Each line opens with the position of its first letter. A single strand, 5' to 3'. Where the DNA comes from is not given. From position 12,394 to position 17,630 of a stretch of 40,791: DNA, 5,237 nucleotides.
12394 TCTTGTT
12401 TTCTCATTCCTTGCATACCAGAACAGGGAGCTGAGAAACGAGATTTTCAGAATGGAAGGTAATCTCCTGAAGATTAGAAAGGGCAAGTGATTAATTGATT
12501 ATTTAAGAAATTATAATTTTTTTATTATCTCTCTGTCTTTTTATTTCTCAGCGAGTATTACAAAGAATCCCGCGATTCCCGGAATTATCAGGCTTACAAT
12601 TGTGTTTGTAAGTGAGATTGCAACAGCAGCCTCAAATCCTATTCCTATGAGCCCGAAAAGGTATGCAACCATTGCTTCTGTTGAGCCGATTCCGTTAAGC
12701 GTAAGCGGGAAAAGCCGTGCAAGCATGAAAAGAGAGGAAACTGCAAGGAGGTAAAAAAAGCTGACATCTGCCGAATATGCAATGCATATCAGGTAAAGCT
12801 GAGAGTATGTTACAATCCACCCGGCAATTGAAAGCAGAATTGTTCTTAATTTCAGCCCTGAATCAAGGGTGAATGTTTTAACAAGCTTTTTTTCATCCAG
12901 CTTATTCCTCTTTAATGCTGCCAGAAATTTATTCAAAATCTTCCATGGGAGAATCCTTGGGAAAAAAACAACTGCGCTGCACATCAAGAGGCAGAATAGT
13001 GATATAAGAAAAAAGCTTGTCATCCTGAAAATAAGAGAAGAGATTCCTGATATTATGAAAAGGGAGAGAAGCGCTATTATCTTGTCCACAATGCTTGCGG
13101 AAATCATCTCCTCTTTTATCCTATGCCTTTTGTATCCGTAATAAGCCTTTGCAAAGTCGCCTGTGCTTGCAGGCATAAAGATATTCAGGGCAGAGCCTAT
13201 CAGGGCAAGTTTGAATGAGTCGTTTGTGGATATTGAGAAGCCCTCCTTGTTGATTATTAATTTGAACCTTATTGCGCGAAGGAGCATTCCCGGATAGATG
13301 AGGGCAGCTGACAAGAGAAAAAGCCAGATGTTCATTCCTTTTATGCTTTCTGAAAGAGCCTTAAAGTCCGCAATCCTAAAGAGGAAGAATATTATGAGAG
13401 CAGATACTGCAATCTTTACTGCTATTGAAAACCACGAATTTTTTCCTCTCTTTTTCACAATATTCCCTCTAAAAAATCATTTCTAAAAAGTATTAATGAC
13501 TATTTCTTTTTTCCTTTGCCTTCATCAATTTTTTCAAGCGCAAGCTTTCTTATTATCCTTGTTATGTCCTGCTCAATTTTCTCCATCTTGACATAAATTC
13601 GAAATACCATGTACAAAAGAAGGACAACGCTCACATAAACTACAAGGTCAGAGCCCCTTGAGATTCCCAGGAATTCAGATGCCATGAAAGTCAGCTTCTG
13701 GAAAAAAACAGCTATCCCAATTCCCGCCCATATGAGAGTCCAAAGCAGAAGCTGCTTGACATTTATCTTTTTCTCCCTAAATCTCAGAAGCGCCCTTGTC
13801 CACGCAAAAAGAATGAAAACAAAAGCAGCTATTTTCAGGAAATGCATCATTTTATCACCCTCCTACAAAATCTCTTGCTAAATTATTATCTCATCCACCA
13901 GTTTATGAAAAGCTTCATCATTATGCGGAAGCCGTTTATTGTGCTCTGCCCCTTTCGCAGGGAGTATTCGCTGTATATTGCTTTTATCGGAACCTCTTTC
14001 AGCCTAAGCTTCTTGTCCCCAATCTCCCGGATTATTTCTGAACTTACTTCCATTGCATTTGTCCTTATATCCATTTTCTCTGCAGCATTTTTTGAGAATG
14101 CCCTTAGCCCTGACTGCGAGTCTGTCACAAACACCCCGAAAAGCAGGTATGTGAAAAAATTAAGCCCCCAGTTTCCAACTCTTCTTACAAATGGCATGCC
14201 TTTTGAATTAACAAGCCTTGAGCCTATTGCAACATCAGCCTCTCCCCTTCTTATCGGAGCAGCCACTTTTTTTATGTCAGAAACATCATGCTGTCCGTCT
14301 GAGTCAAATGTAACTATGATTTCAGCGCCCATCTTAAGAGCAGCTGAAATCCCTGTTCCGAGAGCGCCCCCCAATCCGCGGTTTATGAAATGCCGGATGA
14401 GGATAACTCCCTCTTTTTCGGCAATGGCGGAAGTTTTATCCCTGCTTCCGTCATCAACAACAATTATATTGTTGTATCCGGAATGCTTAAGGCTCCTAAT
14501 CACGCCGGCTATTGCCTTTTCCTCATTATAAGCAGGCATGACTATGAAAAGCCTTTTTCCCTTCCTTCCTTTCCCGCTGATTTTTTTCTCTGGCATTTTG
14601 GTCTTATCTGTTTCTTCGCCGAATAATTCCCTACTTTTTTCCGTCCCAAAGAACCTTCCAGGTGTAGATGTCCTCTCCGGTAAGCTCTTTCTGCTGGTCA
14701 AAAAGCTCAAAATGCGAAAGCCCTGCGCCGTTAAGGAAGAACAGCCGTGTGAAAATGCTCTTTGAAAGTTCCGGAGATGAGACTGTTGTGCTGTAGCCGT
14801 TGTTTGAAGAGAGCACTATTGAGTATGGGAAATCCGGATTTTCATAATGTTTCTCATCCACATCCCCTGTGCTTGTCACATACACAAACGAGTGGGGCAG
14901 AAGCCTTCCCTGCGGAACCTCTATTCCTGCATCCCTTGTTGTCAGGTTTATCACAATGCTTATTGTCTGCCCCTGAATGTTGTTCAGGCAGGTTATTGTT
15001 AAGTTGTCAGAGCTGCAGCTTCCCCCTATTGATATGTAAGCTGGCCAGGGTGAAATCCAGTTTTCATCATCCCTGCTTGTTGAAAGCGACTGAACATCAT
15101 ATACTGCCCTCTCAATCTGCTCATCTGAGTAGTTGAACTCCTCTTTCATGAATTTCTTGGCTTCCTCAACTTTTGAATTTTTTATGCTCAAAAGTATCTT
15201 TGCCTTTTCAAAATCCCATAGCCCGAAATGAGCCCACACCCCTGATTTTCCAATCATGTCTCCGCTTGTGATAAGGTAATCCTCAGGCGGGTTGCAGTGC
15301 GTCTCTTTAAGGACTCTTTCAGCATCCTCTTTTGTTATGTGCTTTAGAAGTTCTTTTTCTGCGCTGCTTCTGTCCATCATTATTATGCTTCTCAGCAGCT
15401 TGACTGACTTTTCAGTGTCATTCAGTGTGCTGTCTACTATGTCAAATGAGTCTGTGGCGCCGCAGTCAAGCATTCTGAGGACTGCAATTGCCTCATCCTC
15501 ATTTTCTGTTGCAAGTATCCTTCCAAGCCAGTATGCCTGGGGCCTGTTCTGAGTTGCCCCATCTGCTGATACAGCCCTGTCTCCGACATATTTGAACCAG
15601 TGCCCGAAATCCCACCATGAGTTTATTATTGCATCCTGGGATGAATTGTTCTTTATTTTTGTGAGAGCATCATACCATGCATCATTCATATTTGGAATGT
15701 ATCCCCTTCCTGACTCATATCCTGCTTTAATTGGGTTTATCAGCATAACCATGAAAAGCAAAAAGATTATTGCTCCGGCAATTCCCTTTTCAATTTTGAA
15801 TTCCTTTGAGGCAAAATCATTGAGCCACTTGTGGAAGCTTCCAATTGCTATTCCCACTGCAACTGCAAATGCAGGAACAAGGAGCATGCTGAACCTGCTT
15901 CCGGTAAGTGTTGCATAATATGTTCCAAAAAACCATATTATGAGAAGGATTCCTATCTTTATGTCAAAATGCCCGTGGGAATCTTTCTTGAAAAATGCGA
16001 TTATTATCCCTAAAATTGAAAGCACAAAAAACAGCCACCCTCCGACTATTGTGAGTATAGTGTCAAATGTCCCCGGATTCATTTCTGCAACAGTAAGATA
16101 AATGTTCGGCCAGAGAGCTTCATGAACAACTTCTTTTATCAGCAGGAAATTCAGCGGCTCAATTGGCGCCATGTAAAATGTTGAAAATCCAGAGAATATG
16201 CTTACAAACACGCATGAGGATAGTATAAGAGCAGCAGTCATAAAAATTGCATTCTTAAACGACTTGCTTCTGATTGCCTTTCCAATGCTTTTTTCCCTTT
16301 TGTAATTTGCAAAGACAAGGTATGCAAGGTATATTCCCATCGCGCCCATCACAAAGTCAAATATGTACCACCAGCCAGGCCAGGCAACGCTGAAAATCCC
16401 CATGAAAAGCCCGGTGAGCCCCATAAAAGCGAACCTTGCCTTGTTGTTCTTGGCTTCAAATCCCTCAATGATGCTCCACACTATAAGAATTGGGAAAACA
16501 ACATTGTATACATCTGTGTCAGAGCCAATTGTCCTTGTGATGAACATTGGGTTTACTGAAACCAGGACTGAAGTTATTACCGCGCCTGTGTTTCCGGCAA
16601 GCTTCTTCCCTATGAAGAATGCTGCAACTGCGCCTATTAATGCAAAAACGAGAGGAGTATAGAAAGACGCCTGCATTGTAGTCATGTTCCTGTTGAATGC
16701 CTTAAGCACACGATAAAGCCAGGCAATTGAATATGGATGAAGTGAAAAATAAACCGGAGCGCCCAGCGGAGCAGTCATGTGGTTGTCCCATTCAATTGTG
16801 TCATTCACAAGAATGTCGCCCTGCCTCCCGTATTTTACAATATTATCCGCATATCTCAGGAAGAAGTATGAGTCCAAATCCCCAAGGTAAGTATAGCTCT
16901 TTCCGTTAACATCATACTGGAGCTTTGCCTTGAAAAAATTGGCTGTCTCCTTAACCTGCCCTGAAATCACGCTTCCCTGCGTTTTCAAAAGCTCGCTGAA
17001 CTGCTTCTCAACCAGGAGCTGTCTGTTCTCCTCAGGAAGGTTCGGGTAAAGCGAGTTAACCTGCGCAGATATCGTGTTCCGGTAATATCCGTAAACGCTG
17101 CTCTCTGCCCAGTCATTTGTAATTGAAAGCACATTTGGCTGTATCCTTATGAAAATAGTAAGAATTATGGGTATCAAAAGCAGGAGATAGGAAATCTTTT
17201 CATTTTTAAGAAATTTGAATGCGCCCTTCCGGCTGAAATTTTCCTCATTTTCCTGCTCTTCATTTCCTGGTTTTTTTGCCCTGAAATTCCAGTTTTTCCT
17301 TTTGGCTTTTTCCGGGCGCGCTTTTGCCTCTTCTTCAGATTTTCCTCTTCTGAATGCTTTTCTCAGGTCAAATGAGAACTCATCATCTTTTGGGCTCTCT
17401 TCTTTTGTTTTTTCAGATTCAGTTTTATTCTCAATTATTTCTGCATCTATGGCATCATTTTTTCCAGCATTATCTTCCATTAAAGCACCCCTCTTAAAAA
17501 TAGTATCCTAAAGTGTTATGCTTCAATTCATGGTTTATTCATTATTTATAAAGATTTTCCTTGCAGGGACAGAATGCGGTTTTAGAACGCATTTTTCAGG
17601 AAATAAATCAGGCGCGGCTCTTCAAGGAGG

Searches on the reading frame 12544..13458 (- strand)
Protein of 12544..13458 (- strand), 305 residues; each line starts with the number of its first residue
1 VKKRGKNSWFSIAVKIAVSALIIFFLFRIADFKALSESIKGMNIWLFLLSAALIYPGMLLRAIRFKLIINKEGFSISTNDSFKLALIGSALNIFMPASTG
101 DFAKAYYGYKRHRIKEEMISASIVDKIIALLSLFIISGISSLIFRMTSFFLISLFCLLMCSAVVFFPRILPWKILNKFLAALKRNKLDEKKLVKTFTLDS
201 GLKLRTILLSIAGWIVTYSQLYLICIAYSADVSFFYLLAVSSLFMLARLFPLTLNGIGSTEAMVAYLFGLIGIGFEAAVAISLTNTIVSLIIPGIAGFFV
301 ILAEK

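Call 9: search_protein_families(library=pfam, proteins=[window:12544-13458:-], max_evalue=0.001)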
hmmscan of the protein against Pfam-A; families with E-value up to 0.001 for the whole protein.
window:12544-13458:- (305 aa): 1 family
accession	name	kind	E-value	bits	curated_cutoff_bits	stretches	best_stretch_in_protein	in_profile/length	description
PF03706.18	LPG_synthase_TM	-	4e-40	138.6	33.4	1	12-297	1-302/302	Lysylphosphatidylglycerol synthase TM region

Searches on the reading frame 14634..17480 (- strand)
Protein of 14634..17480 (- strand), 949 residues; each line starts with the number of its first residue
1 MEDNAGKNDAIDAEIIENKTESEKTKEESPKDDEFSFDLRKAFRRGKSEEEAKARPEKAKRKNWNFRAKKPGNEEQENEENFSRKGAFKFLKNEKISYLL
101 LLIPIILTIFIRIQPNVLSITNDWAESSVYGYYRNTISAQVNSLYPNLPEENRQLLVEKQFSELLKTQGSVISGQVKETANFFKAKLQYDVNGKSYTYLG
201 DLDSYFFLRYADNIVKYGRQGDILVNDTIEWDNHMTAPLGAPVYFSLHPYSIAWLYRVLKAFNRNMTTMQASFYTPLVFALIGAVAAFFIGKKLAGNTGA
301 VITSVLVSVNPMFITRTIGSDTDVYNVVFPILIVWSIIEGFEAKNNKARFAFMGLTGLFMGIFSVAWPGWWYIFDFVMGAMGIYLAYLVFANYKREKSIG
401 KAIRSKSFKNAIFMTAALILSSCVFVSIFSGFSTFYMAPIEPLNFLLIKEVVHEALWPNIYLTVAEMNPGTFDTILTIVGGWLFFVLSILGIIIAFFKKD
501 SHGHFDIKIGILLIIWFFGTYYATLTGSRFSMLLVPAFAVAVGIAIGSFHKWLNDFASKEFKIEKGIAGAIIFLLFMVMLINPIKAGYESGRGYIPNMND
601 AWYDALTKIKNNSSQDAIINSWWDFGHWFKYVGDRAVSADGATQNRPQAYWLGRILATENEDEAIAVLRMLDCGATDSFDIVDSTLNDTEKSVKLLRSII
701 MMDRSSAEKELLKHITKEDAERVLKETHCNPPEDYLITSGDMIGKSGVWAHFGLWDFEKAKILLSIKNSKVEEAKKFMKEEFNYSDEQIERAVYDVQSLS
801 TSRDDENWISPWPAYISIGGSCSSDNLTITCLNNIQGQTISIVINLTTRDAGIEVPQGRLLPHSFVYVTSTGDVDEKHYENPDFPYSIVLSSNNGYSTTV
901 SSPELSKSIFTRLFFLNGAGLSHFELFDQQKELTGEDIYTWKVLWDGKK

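Call 9: search_protein_families(library=pfam, proteins=[window:14634-17480:-], max_evalue=0.001)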
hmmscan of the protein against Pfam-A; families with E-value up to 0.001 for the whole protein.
window:14634-17480:- (949 aa): 2 families
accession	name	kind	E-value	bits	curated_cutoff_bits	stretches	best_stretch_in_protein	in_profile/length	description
PF02516.20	STT3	-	2e-28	100.4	24.5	1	197-580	27-402/405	Oligosaccharyl transferase STT3, N-terminal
PF21436.2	STT3-PglB_core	-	4e-06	27.8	23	1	619-718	5-94/131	STT3/PglB/AglB core domain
